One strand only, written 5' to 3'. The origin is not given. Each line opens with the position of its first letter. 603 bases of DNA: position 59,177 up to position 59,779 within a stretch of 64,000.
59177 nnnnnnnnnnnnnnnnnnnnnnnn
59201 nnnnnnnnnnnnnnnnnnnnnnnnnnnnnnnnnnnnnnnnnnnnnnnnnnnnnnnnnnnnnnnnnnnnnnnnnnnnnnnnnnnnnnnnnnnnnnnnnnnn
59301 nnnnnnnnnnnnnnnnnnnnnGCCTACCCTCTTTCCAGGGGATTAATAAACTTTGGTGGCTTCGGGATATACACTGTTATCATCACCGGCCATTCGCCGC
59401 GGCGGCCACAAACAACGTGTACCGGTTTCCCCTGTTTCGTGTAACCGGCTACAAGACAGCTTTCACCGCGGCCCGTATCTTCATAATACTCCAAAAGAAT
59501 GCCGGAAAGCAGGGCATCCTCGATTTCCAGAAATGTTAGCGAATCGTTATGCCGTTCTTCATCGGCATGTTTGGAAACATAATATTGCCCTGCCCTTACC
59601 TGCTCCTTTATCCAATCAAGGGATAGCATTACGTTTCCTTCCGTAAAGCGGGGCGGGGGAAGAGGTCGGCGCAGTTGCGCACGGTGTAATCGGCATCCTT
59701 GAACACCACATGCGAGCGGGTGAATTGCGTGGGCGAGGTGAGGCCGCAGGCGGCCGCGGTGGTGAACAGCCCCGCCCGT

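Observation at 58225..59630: Low-GC 1.4-kb insertion carrying a three-gene DUF4258 / YgiT zinc-finger / membrane coiled-coil module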

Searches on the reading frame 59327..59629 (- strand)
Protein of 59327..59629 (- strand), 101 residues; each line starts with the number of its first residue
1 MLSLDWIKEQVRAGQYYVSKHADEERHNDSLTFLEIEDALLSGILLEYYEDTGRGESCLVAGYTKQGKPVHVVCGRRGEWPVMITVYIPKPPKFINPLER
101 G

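Call 5: search_protein_families(library=pfam, proteins=[window:59327-59629:-], max_evalue=0.1)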
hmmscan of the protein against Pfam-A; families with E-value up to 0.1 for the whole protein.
window:59327-59629:- (101 aa): 1 family
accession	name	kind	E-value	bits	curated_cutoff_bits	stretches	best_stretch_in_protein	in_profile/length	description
PF14076.12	DUF4258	-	5.7e-16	59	25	1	19-87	2-70/71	Domain of unknown function (DUF4258)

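Call 6: search_protein_families(library=padloc, proteins=[window:59327-59629:-], max_evalue=1)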
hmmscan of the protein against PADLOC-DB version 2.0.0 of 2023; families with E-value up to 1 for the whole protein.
window:59327-59629:- (101 aa): 0 families

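Call 7: search_protein_families(library=ncbifam, proteins=[window:59327-59629:-], max_evalue=0.1)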
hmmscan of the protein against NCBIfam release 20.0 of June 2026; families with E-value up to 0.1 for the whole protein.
window:59327-59629:- (101 aa): 0 families

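Call 10: search_protein_families(library=phrogs, proteins=[window:59327-59629:-], max_evalue=0.1)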
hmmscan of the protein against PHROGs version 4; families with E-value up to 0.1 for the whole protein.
window:59327-59629:- (101 aa): 1 family
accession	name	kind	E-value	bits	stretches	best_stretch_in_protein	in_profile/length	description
phrog_11116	-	tail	0.046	14.9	1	57-76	21-40/58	baseplate wedge subunit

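Call 22: list_cluster_members(proteins=[window:59327-59629:-, window:59076-59321:-, window:58253-59056:-, window:57880-58218:+, window:57044-57880:+, window:61289-62032:+])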
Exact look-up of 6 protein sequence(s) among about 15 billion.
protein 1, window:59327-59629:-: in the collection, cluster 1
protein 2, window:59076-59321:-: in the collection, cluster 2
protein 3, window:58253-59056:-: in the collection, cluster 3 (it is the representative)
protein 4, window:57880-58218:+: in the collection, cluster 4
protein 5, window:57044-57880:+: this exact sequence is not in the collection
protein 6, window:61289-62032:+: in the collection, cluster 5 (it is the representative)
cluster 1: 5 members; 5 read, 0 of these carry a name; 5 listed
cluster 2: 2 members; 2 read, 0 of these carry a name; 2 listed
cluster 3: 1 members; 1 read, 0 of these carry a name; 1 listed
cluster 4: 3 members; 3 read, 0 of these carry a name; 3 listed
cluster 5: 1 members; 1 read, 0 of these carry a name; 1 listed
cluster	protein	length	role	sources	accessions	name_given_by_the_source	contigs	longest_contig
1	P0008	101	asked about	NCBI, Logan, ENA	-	-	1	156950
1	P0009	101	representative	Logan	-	-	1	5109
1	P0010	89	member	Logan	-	-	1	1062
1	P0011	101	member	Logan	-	-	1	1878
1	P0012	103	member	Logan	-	-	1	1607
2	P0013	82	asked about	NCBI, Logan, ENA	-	-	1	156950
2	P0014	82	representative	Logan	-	-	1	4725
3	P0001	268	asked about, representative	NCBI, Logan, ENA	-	-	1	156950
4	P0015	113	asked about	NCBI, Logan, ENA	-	-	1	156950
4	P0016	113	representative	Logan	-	-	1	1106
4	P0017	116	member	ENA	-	-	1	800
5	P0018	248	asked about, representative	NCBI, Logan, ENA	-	-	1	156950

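Call 23: find_encoding_contigs(protein=P0009, flank=5000, max_places=3)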
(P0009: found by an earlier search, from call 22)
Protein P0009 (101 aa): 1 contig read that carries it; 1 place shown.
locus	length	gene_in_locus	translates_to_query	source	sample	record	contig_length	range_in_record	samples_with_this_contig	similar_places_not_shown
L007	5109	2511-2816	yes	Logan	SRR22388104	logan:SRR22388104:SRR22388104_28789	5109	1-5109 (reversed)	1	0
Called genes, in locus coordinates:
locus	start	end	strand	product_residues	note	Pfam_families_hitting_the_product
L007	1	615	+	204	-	?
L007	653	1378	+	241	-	PF03783:CsgG, PF13036:LpoB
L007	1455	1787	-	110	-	PF01934:HepT-like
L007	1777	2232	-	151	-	PF02604:PhdYeFM_antitox, PF01909:NTP_transf_2, PF18765:Polbeta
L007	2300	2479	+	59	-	-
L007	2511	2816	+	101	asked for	PF14076:DUF4258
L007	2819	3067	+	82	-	-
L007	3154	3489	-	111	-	-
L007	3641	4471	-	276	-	-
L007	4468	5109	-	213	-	?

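Call 24: find_encoding_contigs(protein=P0014, flank=5000, max_places=3)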
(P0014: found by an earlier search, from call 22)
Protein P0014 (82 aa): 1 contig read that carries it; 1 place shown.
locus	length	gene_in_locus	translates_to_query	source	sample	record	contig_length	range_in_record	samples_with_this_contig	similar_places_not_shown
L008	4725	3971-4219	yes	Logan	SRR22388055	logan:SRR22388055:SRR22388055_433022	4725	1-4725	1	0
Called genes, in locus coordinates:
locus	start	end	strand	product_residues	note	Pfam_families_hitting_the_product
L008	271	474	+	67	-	-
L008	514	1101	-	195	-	PF04264:YceI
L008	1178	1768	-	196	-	PF04264:YceI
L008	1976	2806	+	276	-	PF01584:CheW, PF13682:CZB, PF01584:CheW (weak)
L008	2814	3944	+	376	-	PF00581:Rhodanese, PF00753:Lactamase_B (faint)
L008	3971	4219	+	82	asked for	-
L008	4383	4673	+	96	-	PF01541:GIY-YIG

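Call 44: search_solved_structures(query=window:59327-59629:-, max_evalue=1, show_alignments=1)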
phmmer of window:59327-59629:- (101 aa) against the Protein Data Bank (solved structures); distinct sequences matched with E-value up to 1: 0.

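Call 51: find_homologous_proteins(query=window:59327-59629:-, max_evalue=0.00001)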
Query window:59327-59629:- (101 aa): 454 proteins with E <= 0.00001 among 457 candidates; the best 120 are listed.
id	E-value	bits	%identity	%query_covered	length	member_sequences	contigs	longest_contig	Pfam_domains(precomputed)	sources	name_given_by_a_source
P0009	3.1e-56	206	90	100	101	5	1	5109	PF14076.13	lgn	-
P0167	1.7e-41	159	68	100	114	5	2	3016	PF14076.13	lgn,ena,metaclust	metaclust:\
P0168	6.0e-41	157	67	99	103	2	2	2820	PF14076.13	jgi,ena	jgi:hypothetical protein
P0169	8.6e-41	156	67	100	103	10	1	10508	PF14076.13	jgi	jgi:hypothetical protein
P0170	2.9e-40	155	67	100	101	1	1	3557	PF14076.13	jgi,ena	-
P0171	3.2e-40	154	64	100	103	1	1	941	PF14076.13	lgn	-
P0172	5.7e-40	154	67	100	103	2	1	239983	PF14076.13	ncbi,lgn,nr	ncbi:MAG: DUF4258 domain-containing protein [Nitrospirae bacterium]|nr:DUF4258 domain-containing pro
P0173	1.3e-39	152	64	100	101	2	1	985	PF14076.13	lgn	-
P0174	1.7e-39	152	64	100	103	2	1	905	PF14076.13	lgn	-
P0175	2.2e-39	152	48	100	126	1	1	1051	PF14076.13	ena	-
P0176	2.9e-39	151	65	100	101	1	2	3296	PF14076.13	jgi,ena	-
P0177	5.6e-39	150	62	100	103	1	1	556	PF14076.13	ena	-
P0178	5.9e-39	150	63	99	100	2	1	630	PF14076.13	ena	-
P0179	5.9e-39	150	65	100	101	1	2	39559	PF14076.13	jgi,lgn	jgi:hypothetical protein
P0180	9.4e-39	150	67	99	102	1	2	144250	PF14076.13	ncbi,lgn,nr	ncbi:MAG: DUF4258 domain-containing protein [Nitrospirae bacterium]|nr:DUF4258 domain-containing pro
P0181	1.5e-38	149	65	100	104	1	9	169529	PF14076.13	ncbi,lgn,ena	-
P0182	1.9e-38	149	61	100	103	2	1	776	PF14076.13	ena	-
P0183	1.9e-38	149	64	99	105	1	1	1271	PF14076.13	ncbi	-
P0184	2.2e-38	148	60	100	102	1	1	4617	PF14076.13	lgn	-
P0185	2.2e-38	148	63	100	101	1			PF14076.13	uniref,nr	uniref:DUF4258 domain-containing protein n=1 Tax=Candidatus Kentrum sp. DK TaxID=2126562 RepID=A0A45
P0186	2.5e-38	148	61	100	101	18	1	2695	PF14076.13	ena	-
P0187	2.9e-38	148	63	100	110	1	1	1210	PF14076.13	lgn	-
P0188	3.1e-38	148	63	100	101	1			PF14076.13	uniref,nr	uniref:DUF4258 domain-containing protein n=1 Tax=Candidatus Kentrum sp. DK TaxID=2126562 RepID=A0A45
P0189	3.3e-38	148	63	100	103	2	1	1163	PF14076.13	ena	-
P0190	3.9e-38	148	61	100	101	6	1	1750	PF14076.13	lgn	-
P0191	4.0e-38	148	63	100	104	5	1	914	PF14076.13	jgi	jgi:hypothetical protein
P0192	5.1e-38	147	60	100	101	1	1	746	PF14076.13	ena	-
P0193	6.8e-38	147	59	100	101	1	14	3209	PF14076.13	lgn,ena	-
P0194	8.4e-38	147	66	99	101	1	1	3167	PF14076.13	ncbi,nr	ncbi:MAG: DUF4258 domain-containing protein [Bacteroidetes bacterium]|nr:DUF4258 domain-containing p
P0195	8.7e-38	147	64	100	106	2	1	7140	PF14076.13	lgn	-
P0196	1.1e-37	146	62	100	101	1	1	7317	PF14076.13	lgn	-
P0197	1.1e-37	146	60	100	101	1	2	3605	PF14076.13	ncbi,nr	ncbi:MAG: DUF4258 domain-containing protein [Gammaproteobacteria bacterium]|nr:DUF4258 domain-contai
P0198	1.6e-37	146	62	100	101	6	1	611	PF14076.13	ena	-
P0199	2.8e-37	145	61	97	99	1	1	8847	PF14076.13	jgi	jgi:hypothetical protein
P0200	3.1e-37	145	62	100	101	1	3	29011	PF14076.13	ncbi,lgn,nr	ncbi:DUF4258 domain-containing protein [bacterium]|nr:DUF4258 domain-containing protein [bacterium] 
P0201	3.3e-37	145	64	100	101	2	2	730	PF14076.13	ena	-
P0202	5.1e-37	144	59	100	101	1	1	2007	PF14076.13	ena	-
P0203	5.6e-37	144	60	100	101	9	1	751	PF14076.13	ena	-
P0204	6.0e-37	144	64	99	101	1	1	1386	PF14076.13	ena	-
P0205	7.5e-37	144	61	100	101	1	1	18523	PF14076.13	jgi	jgi:hypothetical protein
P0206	9.2e-37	143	63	99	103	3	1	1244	PF14076.13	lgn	-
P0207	9.5e-37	143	60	100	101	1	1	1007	PF14076.13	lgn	-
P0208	9.8e-37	143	61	100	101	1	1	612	PF14076.13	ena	-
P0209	9.9e-37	143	63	100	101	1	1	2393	PF14076.13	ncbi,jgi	jgi:hypothetical protein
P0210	1.0e-36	143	65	99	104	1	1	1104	PF14076.13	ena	-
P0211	1.6e-36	143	62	100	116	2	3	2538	PF14076.13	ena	-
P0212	1.8e-36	142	61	100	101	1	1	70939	PF14076.13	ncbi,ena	-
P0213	2.0e-36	142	59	100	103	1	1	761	PF14076.13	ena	-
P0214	3.2e-36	142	60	100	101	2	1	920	PF14076.13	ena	-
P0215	3.4e-36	141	63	100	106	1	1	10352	PF14076.13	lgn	-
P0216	3.6e-36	141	67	86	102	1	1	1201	PF14076.13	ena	-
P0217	3.7e-36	141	64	100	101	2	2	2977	PF14076.13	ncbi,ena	-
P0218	3.9e-36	141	60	100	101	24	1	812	PF14076.13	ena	-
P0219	4.8e-36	141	62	100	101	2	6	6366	PF14076.13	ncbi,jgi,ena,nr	ncbi:MAG: DUF4258 domain-containing protein [Deltaproteobacteria bacterium]|nr:DUF4258 domain-contai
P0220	5.7e-36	141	62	99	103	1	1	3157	PF14076.13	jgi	jgi:hypothetical protein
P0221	6.0e-36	141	60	99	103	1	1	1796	PF14076.13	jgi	-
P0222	7.2e-36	140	59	100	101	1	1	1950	PF14076.13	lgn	-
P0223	7.6e-36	140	61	100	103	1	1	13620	PF14076.13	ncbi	-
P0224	8.0e-36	140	63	100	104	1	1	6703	PF14076.13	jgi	-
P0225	8.9e-36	140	58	100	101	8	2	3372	PF14076.13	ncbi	-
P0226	1.0e-35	140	61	99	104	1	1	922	PF14076.13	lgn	-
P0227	1.1e-35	140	60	100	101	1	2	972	PF14076.13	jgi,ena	-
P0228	1.1e-35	140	59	100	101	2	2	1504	PF14076.13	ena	-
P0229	1.2e-35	140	60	100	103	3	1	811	PF14076.13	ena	-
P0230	1.4e-35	140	64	99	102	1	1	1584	PF14076.13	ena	-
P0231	1.4e-35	139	61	99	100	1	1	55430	PF14076.13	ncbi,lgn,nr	ncbi:MAG: DUF4258 domain-containing protein [Nitrospirae bacterium]|nr:DUF4258 domain-containing pro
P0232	1.5e-35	139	61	100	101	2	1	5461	PF14076.13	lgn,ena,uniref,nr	uniref:DUF4258 domain-containing protein n=1 Tax=Candidatus Kentrum sp. LPFa TaxID=2126335 RepID=A0A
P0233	1.7e-35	139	62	100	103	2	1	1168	PF14076.13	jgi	-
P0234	1.7e-35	139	65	100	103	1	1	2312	PF14076.13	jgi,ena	-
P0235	2.2e-35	139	61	99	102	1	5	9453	PF14076.13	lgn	-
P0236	2.2e-35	139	59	100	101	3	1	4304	PF14076.13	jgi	-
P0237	2.2e-35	139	60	100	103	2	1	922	PF14076.13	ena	-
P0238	2.4e-35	139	59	100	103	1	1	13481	PF14076.13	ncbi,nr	ncbi:MAG: DUF4258 domain-containing protein [Candidatus Edwardsbacteria bacterium]|nr:DUF4258 domain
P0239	2.8e-35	139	58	100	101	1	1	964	PF14076.13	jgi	jgi:hypothetical protein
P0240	2.9e-35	138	61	100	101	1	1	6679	PF14076.13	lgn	-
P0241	4.5e-35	138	64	100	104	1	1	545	PF14076.13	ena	-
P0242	4.9e-35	138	66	86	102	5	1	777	PF14076.13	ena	-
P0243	6.0e-35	137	62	100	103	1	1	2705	PF14076.13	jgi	-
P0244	8.3e-35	137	58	100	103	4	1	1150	PF14076.13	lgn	-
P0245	9.2e-35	137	60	100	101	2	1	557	PF14076.13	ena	-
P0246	1.0e-34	137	59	100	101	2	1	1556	PF14076.13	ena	-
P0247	1.1e-34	137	58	100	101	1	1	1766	PF14076.13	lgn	-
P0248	1.2e-34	136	58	100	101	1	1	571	PF14076.13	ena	-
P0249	1.4e-34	136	59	100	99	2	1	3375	PF14076.13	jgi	jgi:hypothetical protein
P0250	1.6e-34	136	59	100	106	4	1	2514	PF14076.13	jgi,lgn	jgi:hypothetical protein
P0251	2.0e-34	136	59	100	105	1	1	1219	PF14076.13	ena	-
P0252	2.3e-34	136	59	99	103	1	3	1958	PF14076.13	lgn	-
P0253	2.5e-34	135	57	100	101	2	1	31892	PF14076.13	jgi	jgi:uncharacterized protein DUF4258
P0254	3.0e-34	135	58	100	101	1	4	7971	PF14076.13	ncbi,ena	-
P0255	3.7e-34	135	58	99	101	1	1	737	PF14076.13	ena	-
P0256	4.6e-34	135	59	99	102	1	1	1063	PF14076.13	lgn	-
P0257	4.9e-34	134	61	100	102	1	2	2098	PF14076.13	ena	-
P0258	5.9e-34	134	59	100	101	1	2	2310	PF14076.13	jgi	jgi:hypothetical protein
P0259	6.7e-34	134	59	100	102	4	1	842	PF14076.13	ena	-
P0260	8.2e-34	134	58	99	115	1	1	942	PF14076.13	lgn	-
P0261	1.1e-33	133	61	100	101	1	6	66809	PF14076.13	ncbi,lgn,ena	-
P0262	1.1e-33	133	61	100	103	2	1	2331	PF14076.13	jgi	-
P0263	1.2e-33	133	62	100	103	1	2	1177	PF14076.13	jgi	-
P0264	1.2e-33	133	61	99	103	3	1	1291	PF14076.13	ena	-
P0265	1.5e-33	133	60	100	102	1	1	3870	PF14076.13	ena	-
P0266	1.6e-33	133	62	99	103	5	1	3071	PF14076.13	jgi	-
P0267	1.6e-33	133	62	100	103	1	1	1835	PF14076.13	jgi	-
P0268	1.7e-33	133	59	100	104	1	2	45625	PF14076.13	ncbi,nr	ncbi:MAG: DUF4258 domain-containing protein [Magnetococcales bacterium]|nr:DUF4258 domain-containing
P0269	1.7e-33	133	63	100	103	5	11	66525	PF14076.13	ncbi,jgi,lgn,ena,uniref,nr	ncbi:DUF4258 domain-containing protein [Candidatus Accumulibacter cognatus]|uniref:DUF4258 domain-co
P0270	2.0e-33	133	62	100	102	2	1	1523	PF14076.13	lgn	-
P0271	2.9e-33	132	62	100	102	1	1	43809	PF14076.13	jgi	jgi:hypothetical protein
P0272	3.4e-33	132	56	100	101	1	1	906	PF14076.13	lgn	-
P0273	5.8e-33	131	60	99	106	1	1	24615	PF14076.13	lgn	-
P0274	6.1e-33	131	58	99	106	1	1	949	PF14076.13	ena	-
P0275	6.2e-33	131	60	99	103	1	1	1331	PF14076.13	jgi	jgi:hypothetical protein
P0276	6.2e-33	131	58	100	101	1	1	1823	PF14076.13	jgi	jgi:hypothetical protein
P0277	6.3e-33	131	59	100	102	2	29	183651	PF14076.13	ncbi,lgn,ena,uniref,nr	ncbi:hypothetical protein BIY37_00730 [Candidatus Brocadia sapporoensis]|uniref:DUF4258 domain-conta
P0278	6.4e-33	131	61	99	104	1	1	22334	PF14076.13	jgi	jgi:hypothetical protein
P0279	7.2e-33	131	57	100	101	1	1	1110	PF14076.13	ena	-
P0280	8.8e-33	130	58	100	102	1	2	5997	PF14076.13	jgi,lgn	-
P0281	1.2e-32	130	61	99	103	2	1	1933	PF14076.13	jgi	-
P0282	1.3e-32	130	62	94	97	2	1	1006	PF14076.13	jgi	-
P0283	1.6e-32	130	60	100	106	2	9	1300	PF14076.13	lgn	-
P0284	2.1e-32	129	59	99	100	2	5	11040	PF14076.13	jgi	jgi:hypothetical protein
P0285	2.7e-32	129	64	85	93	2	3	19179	PF14076.13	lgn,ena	-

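Call 55: find_related_loci(query=A3, collection=metagenome_contigs, flank=3500)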
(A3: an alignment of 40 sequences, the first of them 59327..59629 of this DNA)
Query A3 (101 aa) in metagenome_contigs; peptide patterns used: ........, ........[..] (x = any residue, [..] = any of these).
600 stretches matched a pattern (row limit reached: there are more); 460 encode a relative of the query (tblastn E <= 1e-3); the best 80 are kept; 80 distinct loci.
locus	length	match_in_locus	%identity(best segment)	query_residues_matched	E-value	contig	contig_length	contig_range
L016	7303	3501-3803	69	1-101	7e-47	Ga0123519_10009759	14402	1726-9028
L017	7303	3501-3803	69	1-101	7e-47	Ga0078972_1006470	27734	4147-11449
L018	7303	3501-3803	69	1-101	7e-47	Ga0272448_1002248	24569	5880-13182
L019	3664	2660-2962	65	1-101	3e-46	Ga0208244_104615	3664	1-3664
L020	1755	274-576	64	1-101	4e-47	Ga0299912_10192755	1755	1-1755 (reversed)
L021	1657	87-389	65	1-101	5e-47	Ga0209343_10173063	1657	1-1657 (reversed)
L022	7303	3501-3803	66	1-101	2e-46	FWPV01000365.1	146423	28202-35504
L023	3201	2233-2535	68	1-101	3e-46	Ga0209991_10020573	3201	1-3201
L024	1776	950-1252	63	1-101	9e-46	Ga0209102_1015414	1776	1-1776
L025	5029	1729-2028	64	1-100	4e-45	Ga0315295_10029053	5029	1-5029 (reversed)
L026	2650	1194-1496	65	1-101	4e-45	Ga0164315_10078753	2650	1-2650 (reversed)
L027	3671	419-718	62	1-100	3e-45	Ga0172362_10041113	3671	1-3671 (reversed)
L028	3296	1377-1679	65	1-101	6e-45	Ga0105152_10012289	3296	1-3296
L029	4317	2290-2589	65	2-101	5e-45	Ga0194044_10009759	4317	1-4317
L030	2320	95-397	64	1-101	4e-45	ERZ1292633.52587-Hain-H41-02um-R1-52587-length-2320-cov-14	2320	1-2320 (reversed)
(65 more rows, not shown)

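Call 84: search_protein_families(library=pfam, proteins=[L007:2300-2476:+], max_evalue=0.01)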
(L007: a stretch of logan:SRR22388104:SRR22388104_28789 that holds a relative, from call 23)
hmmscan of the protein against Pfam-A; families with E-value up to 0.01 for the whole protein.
L007:2300-2476:+ (59 aa): 0 families
